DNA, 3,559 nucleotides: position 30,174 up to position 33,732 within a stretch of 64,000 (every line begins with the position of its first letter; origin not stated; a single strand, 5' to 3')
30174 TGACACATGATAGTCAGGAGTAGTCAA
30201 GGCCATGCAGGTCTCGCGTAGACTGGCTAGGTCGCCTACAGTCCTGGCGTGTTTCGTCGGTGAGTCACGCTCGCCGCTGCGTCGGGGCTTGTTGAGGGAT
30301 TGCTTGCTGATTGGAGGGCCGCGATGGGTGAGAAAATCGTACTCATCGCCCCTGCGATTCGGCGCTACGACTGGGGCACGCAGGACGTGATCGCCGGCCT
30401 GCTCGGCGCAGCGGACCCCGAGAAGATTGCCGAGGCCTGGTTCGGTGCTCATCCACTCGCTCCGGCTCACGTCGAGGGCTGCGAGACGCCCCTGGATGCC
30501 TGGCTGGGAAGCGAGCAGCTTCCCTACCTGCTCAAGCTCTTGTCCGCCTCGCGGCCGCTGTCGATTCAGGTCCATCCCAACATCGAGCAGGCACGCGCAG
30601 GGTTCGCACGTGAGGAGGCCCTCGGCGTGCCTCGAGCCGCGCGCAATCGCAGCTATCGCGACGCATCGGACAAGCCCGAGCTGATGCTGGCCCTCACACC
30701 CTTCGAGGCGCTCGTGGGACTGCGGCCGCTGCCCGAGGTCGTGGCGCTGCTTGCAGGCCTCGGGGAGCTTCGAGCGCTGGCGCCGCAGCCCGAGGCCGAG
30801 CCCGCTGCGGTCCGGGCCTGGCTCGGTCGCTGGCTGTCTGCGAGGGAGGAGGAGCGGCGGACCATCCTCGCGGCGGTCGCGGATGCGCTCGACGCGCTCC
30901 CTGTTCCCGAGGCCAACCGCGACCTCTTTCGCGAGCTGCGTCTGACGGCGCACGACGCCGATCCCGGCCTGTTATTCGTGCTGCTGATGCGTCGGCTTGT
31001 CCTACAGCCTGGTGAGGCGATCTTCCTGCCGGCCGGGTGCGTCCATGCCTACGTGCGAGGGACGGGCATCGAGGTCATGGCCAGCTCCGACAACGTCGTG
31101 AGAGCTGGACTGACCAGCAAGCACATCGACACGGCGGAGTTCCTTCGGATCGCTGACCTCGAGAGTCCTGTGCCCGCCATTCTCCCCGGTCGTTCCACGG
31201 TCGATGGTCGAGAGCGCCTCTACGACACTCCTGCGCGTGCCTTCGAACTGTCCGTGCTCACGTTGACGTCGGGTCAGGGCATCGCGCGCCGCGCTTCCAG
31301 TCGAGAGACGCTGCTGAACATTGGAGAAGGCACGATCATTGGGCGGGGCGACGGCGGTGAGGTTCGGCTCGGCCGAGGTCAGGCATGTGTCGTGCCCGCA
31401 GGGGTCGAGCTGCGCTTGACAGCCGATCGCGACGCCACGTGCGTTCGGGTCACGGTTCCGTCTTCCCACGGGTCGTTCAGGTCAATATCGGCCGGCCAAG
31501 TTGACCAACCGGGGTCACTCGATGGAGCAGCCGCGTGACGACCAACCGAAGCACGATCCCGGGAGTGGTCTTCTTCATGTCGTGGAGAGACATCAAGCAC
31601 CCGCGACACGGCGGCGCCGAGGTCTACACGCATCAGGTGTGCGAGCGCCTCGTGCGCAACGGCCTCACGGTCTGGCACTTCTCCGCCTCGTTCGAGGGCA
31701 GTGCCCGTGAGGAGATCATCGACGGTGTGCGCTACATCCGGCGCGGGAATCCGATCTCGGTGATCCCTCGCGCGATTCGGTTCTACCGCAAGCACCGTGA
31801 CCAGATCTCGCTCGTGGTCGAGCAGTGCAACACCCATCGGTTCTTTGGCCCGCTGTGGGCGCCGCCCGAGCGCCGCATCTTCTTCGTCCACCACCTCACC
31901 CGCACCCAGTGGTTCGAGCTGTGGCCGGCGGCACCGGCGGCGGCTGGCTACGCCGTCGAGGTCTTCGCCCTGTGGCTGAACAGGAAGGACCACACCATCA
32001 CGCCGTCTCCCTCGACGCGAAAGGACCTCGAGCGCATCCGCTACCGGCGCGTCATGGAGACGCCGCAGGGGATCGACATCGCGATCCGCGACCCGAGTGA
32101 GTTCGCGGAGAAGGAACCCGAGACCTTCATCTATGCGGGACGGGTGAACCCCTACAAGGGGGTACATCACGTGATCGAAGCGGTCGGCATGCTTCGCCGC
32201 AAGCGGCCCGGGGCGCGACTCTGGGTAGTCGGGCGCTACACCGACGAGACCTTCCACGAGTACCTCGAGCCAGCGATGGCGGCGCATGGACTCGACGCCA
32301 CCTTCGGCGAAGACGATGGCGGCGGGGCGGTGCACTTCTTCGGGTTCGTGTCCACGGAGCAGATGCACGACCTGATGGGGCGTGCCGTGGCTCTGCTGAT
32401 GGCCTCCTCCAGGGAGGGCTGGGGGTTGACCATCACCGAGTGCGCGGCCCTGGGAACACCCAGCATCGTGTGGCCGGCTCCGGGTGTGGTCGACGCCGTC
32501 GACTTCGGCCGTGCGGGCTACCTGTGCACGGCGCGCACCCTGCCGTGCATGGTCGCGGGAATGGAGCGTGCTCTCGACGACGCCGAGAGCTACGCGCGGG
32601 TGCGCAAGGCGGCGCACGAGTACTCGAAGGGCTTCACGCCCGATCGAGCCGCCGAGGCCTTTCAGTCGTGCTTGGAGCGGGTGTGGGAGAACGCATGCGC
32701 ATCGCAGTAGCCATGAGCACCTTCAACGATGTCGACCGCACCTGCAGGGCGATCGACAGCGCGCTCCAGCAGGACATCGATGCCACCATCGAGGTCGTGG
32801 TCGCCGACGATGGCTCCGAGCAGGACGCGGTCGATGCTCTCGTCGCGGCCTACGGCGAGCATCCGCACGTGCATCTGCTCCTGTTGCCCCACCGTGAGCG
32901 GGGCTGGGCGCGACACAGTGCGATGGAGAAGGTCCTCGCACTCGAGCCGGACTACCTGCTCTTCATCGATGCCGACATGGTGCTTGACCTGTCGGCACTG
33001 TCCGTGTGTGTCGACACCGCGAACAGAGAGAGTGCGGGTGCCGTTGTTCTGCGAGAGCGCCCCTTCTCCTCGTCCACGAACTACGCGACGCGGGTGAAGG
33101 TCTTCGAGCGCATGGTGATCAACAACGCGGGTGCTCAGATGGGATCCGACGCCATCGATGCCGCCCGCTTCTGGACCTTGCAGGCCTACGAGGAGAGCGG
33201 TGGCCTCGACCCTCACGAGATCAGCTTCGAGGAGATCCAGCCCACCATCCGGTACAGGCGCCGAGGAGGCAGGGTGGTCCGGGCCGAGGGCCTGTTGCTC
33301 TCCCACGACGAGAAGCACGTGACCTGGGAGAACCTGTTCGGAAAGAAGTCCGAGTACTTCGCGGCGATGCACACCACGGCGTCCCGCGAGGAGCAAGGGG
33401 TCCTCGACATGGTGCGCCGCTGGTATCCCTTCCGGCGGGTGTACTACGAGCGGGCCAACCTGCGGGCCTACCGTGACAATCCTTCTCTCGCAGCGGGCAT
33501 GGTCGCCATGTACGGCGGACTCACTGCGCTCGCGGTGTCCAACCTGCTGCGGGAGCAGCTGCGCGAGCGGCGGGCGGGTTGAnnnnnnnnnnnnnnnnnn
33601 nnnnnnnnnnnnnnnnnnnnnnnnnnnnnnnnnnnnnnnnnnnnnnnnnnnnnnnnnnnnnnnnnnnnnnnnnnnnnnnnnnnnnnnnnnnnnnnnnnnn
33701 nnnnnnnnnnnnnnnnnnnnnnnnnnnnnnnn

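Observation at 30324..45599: Hybrid envelope-glycan locus: translationally coupled manA-GT4-GT2-TPR/barrel-flippase-giant GT-C operon with beta-helix, methyltransferase and Ppm-like GT2 satellites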

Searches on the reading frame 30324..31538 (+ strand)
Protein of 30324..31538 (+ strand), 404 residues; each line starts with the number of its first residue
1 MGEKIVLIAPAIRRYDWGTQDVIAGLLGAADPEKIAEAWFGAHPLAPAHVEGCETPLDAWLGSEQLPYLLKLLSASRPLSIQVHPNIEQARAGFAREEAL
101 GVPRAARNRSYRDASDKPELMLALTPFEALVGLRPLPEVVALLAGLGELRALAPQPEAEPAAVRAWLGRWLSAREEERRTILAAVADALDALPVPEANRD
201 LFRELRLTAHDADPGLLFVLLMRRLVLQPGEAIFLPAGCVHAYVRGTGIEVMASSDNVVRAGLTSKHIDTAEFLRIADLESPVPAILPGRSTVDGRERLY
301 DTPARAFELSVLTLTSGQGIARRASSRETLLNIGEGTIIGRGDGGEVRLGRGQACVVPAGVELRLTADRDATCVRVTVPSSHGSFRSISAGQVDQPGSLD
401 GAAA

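Call 5: search_protein_families(library=pfam, proteins=[window:30324-31538:+], max_evalue=0.01)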
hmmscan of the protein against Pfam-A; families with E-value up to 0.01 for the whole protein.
window:30324-31538:+ (404 aa): 5 families
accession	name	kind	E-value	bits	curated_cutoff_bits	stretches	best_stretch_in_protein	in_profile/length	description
PF20511.4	PMI_typeI_cat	-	6.7e-21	75.3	22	1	8-136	4-143/143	Phosphomannose isomerase type I, catalytic domain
PF07883.17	Cupin_2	-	2.1e-06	27.8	27.2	0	334-374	25-65/70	Cupin domain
PF14525.12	AraC_binding_2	-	0.0015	18.7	27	1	304-395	31-118/173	AraC-binding-like domain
PF02311.25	AraC_binding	-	0.0017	18.5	21.1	0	223-247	41-65/135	AraC-like ligand binding domain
PF21621.3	MPI_cupin_dom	-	0.0026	18.1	27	0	224-248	48-72/79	Mannose-6-phosphate isomerase, cupin domain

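Call 6: search_protein_families(library=ncbifam, proteins=[window:30324-31538:+], max_evalue=0.01)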
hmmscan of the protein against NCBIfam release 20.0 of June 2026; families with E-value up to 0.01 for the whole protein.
window:30324-31538:+ (404 aa): 2 families
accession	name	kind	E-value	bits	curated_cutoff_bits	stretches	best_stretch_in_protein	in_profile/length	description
NF011710.0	PRK15131.1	equivalog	1e-60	205.7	571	1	10-360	6-372/391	mannose-6-phosphate isomerase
TIGR00218.1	manA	equivalog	2.6e-54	184.8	116.2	1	6-370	5-354/359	mannose-6-phosphate isomerase, class I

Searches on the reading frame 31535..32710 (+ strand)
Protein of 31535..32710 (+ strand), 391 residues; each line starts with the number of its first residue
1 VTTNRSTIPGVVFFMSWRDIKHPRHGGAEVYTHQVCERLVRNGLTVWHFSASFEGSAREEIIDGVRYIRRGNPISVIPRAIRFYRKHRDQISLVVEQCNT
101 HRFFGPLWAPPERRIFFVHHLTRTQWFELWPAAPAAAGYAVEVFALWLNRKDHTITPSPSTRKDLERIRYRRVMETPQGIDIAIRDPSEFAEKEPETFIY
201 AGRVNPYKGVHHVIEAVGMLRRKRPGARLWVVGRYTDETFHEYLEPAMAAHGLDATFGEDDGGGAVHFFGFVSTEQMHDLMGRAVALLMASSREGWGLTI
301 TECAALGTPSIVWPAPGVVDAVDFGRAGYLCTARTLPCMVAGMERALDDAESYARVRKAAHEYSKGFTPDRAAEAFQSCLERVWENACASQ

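Call 5: search_protein_families(library=pfam, proteins=[window:31535-32710:+], max_evalue=0.01)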
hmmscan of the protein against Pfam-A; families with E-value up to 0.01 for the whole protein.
window:31535-32710:+ (391 aa): 5 families
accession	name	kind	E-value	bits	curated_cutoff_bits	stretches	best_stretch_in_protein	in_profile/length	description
PF00534.26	Glycos_transf_1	-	2.5e-24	86.2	26.4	1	190-361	10-170/172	Glycosyl transferases group 1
PF13692.12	Glyco_trans_1_4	-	4.1e-18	66.5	27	1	197-349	3-142/142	Glycosyl transferases group 1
PF13439.12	Glyco_transf_4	-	1.8e-11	44.8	28.5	1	26-182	2-168/170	Glycosyltransferase Family 4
PF20706.3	GT4-conflict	-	7.9e-11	42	26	1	171-389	172-383/385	Family 4 Glycosyltransferase in conflict systems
PF13579.12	Glyco_trans_4_4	-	0.00038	21.3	29.7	1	26-172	1-149/158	Glycosyl transferase 4-like domain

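Call 6: search_protein_families(library=ncbifam, proteins=[window:31535-32710:+], max_evalue=0.01)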
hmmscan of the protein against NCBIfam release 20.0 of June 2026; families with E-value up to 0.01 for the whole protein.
window:31535-32710:+ (391 aa): 19 families
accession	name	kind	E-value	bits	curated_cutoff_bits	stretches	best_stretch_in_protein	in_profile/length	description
NF041876.1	EPS_EpsE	equivalog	8.1e-18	64.8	400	1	162-374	177-387/389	exopolysaccharide biosynthesis GT4 family glycosyltransferase EpsE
TIGR04047.1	MSMEG_0565_glyc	hypoth_equivalog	3.1e-17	62.7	259.85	1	175-375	175-366/373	MSMEG_0565 family glycosyltransferase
TIGR03449.1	mycothiol_MshA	equivalog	1e-11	44.4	462.5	1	197-381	222-401/406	D-inositol-3-phosphate glycosyltransferase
NF038229.1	Glyco4_Geo_Pelo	equivalog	5.2e-10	38.9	400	1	172-382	134-335/338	GPMC system family 4 glycosyltransferase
TIGR03999.1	thiol_BshA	equivalog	1.1e-08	34.4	273.7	1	264-382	255-372/375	N-acetyl-alpha-D-glucosaminyl L-malate synthase BshA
NF053787.1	GlcN_PG_synth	equivalog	2.1e-07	30.1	480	1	271-367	249-343/361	N-acetylglucosaminyl phosphatidylglycerol synthase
NF047880.1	glyco_SdgA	exception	2.8e-07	29.5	800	1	188-373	308-480/488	serine-aspartate repeat adhesin O-glycosyltransferase SdgA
NF012028.0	PRK15484.1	subfamily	3.2e-07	29.8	618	1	194-379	192-374/380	lipopolysaccharide N-acetylglucosaminyltransferase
NF038011.1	PelF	equivalog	4.8e-07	29.2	100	1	170-311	279-411/489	GT4 family glycosyltransferase PelF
TIGR03088.1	stp2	hypoth_equivalog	1.5e-06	27.5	409.05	1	187-379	186-369/374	TIGR03088 family PEP-CTERM/XrtA system glycosyltransferase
NF041010.1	glycosy_Agl16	equivalog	2.9e-06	26.4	575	1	179-315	164-285/352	glycosylation protein Agl16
NF038295.1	EPS_HpsP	equivalog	3.5e-06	26.3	550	1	194-365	206-368/388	hormogonium polysaccharide biosynthesis glycosyltransferase HpsP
TIGR04157.1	glyco_rSAM_CFB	subfamily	5.2e-06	25.7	400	1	193-248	225-277/406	TIGR04157 family glycosyltransferase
NF046085.1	XrtY_assoc_Gly1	equivalog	1.9e-05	23.7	400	1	192-363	206-363/387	XrtY-associated glycosyltransferase XYAG1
TIGR02095.1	glgA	subfamily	3.6e-05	22.6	328.45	1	193-381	292-475/477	glycogen/starch synthase, ADP-glucose type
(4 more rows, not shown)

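Call 69: search_solved_structures(query=window:31535-32710:+, max_evalue=0.00001)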
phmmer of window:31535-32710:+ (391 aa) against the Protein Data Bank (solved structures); distinct sequences matched with E-value up to 0.00001: 6.
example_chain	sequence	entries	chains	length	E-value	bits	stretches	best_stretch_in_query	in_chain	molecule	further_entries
8x3q_C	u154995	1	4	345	4e-10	42.3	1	193-340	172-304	Glycosyl transferase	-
7fg9_A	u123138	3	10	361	4.5e-10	42.1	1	193-340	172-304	Glycosyl transferase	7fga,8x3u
9v0l_A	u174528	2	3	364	5.7e-08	35.2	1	176-378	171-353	tetrahydrobiopterin glucosyltransferases | tetrahydrobiopterin glucosyltransferase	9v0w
5ze7_B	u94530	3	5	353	2e-06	30.1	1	194-356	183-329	UDP-glucose:tetrahydrobiopterin glucosyltransferase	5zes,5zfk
5zer_A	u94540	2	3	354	2e-06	30.1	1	194-356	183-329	UDP-glucose:tetrahydrobiopterin glucosyltransferase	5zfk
2x6q_A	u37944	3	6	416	2.5e-06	29.8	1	197-331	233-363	TREHALOSE-SYNTHASE TRET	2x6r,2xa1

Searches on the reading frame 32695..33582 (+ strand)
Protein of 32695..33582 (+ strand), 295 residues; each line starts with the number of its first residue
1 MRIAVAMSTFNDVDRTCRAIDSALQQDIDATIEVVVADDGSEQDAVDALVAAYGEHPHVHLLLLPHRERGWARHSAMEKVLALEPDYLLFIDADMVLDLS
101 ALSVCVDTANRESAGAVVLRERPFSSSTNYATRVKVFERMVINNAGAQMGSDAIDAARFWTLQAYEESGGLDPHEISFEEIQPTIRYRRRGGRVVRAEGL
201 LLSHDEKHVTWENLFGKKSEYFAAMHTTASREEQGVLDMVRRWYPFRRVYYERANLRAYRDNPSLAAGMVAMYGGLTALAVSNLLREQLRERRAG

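Call 5: search_protein_families(library=pfam, proteins=[window:32695-33582:+], max_evalue=0.01)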
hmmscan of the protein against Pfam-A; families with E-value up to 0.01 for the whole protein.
window:32695-33582:+ (295 aa): 2 families
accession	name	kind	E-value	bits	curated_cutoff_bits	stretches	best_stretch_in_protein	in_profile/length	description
PF00535.33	Glycos_transf_2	-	2.7e-15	57.1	23.3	1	5-135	2-130/168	Glycosyl transferase family 2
PF13641.12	Glyco_tranf_2_3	-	8.7e-08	32.9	27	1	3-210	3-209/230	Glycosyltransferase like family 2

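Call 6: search_protein_families(library=ncbifam, proteins=[window:32695-33582:+], max_evalue=0.01)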
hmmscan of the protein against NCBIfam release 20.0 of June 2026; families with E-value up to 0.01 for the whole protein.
window:32695-33582:+ (295 aa): 11 families
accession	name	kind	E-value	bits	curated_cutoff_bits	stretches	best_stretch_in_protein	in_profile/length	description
NF041875.1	EPS_EpsD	equivalog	2.3e-09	37.1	370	1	4-275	2-276/325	exopolysaccharide biosynthesis glycosyltransferase EpsD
TIGR03937.1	PgaC_IcaA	equivalog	1.4e-07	30.8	422.3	1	3-117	47-159/407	poly-beta-1,6-N-acetyl-D-glucosamine synthase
TIGR03469.1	HpnB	hypoth_equivalog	4.2e-07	29.3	379.25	1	7-114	50-165/386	hopene-associated glycosyltransferase HpnB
TIGR04242.1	nodulat_NodC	equivalog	1e-06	28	550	1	4-120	51-167/395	chitooligosaccharide synthase NodC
NF007482.0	PRK10073.1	equivalog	8.4e-05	21.7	423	1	3-107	8-108/334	glycosyltransferase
NF007986.1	PRK10714.1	equivalog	0.00021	20.4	529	1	23-151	30-156/316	undecaprenyl-phosphate 4-deoxy-4-formamido-L-arabinose transferase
NF050050.1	ProtGlycPglI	equivalog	0.00025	20.5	500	1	3-110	4-109/306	GalNAc(5)-diNAcBac-PP-undecaprenol beta-1,3-glucosyltransferase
NF041394.1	GtaseAglG_Halo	equivalog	0.00081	18.7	440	1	3-117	3-115/304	glucosyl-dolichyl phosphate glucuronosyltransferase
NF038299.1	EPS_HpsN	equivalog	0.0033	16.5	425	1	2-118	2-116/317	hormogonium polysaccharide biosynthesis glycosyltransferase HpsN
NF045692.1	OglycostaseCruG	equivalog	0.0039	16.2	600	1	3-117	43-160/386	2'-O-glycosyltransferase CruG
NF050819.1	PolSacchBiosHfsG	equivalog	0.0074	15.5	500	0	22-101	30-108/302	polysaccharide biosynthesis protein HfsG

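Call 46: search_solved_structures(query=window:32695-33582:+, max_evalue=0.01)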
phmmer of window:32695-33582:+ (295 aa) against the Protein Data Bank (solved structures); distinct sequences matched with E-value up to 0.01: 2.
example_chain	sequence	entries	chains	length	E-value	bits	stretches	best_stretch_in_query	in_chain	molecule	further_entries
2z87_A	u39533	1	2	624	2.1e-07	33.8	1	7-117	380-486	Chondroitin synthase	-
2z86_A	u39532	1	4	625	2.1e-07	33.8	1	7-117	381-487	Chondroitin synthase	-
